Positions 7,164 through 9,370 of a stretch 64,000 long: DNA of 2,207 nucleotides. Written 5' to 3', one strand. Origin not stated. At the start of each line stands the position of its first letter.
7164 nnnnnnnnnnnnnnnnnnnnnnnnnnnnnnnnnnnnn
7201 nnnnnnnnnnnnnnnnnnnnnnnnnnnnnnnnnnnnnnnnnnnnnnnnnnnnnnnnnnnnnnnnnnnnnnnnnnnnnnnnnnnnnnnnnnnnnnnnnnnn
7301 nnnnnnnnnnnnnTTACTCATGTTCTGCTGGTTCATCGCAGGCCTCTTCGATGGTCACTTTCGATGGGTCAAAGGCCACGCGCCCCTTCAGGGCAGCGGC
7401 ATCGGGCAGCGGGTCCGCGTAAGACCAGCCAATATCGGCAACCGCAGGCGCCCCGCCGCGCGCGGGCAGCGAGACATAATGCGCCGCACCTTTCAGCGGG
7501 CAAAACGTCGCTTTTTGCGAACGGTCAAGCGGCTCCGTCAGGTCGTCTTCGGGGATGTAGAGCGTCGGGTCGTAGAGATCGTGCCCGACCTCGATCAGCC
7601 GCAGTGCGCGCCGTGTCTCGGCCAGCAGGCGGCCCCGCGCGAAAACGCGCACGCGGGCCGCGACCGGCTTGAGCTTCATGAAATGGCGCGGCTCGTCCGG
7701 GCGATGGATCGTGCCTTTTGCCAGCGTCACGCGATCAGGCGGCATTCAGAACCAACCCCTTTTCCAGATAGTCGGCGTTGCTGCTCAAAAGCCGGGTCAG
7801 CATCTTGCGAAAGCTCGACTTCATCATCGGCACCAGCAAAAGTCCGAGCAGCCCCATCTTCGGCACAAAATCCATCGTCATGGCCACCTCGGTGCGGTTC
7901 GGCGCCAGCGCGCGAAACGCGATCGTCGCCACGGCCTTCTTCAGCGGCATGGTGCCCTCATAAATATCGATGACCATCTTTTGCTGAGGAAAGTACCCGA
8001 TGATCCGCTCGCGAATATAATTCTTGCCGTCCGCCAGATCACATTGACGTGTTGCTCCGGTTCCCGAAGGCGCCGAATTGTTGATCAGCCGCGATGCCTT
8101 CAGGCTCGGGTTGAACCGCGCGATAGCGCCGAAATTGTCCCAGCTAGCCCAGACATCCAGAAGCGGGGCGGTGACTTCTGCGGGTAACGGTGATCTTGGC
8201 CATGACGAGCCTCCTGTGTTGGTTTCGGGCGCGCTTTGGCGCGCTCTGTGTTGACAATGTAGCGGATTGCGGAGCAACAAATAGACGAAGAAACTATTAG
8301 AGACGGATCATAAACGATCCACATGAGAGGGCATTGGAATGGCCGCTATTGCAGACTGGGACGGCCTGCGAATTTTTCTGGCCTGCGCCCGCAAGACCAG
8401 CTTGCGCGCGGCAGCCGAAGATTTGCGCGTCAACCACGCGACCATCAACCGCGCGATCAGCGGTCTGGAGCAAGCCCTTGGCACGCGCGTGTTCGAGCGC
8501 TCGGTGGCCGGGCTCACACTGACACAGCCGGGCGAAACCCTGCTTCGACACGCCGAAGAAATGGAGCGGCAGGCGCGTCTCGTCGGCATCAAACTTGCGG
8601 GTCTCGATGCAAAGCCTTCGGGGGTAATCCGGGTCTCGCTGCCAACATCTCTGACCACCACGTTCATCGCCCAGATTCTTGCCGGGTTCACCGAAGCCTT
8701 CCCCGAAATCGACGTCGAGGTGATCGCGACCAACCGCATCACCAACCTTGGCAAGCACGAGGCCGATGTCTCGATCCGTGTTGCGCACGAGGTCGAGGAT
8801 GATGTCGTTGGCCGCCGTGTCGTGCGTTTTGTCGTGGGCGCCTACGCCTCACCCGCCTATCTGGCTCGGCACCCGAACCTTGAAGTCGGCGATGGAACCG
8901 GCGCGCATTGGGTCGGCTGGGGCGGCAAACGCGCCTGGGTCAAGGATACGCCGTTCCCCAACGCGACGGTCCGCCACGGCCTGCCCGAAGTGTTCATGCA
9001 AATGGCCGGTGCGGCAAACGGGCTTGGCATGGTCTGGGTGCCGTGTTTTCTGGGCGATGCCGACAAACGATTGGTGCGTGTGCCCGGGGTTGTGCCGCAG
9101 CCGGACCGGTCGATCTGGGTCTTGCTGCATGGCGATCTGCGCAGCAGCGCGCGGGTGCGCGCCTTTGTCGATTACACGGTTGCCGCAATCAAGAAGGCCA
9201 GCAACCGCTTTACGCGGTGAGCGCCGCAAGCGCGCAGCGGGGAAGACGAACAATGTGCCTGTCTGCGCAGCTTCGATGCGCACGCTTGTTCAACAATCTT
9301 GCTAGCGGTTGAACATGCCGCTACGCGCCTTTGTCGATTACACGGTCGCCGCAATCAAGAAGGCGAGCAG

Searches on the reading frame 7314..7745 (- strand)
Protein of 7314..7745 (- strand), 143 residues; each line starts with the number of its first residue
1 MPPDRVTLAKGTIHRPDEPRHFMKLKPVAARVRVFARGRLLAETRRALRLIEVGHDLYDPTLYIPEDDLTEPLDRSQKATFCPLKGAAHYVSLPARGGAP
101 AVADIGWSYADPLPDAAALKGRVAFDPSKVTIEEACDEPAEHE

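Call 47: search_protein_families(library=pfam, proteins=[window:7314-7745:-], max_evalue=0.0001)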
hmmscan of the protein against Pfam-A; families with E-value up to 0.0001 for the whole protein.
window:7314-7745:- (143 aa): 1 family
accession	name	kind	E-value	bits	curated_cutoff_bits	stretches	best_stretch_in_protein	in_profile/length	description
PF04248.19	NTP_transf_9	-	4.3e-22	78.2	22.1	1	32-127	1-92/93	Domain of unknown function (DUF427)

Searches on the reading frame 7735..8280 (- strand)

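Call 47: search_protein_families(library=pfam, proteins=[window:7735-8280:-], max_evalue=0.0001)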
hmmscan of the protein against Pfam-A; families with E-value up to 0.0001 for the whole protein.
window:7735-8280:- (181 aa): 2 families
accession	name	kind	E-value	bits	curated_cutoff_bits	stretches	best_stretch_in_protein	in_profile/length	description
PF10604.15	Polyketide_cyc2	-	8.8e-11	42.7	27.4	1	35-173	9-142/142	Polyketide cyclase / dehydrase and lipid transport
PF03364.25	Polyketide_cyc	-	9.6e-07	29.5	23.4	1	36-164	1-125/126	Polyketide cyclase / dehydrase and lipid transport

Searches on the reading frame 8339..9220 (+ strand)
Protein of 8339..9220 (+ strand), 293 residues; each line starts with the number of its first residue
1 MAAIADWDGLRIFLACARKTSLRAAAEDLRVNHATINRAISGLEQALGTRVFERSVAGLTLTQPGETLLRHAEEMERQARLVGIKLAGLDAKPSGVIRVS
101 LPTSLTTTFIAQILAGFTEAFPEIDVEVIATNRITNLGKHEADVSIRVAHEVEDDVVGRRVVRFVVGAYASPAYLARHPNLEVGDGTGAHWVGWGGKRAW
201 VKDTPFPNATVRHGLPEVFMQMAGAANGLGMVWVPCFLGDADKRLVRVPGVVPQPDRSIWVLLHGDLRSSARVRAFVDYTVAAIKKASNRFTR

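Call 3: search_protein_families(library=pfam, proteins=[window:8339-9220:+], max_evalue=0.01)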
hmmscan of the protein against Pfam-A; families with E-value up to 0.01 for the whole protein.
window:8339-9220:+ (293 aa): 2 families
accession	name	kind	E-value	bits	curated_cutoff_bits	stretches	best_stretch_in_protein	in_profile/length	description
PF03466.25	LysR_substrate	-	3.6e-23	82.5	28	1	92-281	3-205/209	LysR substrate binding domain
PF00126.33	HTH_1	-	1e-14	54.6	26.6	1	8-66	2-60/60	Bacterial regulatory helix-turn-helix protein, lysR family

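Call 4: search_protein_families(library=ncbifam, proteins=[window:8339-9220:+], max_evalue=0.01)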
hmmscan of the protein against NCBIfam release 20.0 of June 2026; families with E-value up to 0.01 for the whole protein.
window:8339-9220:+ (293 aa): 49 families (the best 25 are shown)
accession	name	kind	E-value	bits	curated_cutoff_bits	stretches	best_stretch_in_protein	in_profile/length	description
NF008352.0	PRK11139.1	subfamily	9.1e-29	100.5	288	1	8-291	9-299/305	transcriptional regulator GcvA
NF040888.1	trans_reg_YafC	equivalog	1.3e-25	89.9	470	1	6-179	4-177/293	DNA-binding transcriptional regulator YafC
TIGR03418.1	chol_sulf_TF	equivalog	5.3e-22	78.2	324.8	1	7-277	3-285/291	choline sulfate utilization transcriptional regulator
NF007315.1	PRK09801.1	equivalog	8.7e-20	70.9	398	1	10-180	11-181/301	L-tartrate utilization transcriptional activator TtdR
NF047520.1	trans_act_CidR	equivalog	5.7e-17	61.8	415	1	10-130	6-126/292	cidABC operon transcriptional activator CidR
NF011573.0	PRK14997.1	equivalog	1.1e-16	60.8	380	1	10-180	9-181/303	LysR family transcriptional regulator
NF007491.0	PRK10086.1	equivalog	3.2e-16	59.1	316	1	10-178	22-188/313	DNA-binding transcriptional regulator DsdC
NF040786.1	LysR_Sec_metab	equivalog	6.4e-16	58.2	250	1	10-145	6-144/298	selenium metabolism-associated LysR family transcriptional regulator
NF008416.0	PRK11242.1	equivalog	1.6e-15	57.2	277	1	10-156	6-155/300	transcriptional regulator CynR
NF007307.0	PRK09791.1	equivalog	3.1e-15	56.1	336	1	7-134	7-134/302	LysR family transcriptional regulator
TIGR02424.1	TF_pcaQ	equivalog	1e-14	54.1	303.8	1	10-132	8-130/300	pca operon transcription factor PcaQ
NF053705.1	TransRegGltCGpos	equivalog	4e-14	52.5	350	1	10-129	6-125/300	glutamate biosynthesis transcriptional regulator GltC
NF058504.1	TransRegCcpCBac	equivalog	5.7e-14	52.2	400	1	10-131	6-127/287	transcriptional regulator CcpC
TIGR03339.1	phn_lysR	subfamily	2.1e-13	50.2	341.1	1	10-151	2-143/279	aminoethylphosphonate catabolism associated LysR family transcriptional regulator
NF045990.1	TransRegCbbRRhodb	equivalog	4.5e-13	48.9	450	1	10-146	11-151/304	LysR family regulator CbbR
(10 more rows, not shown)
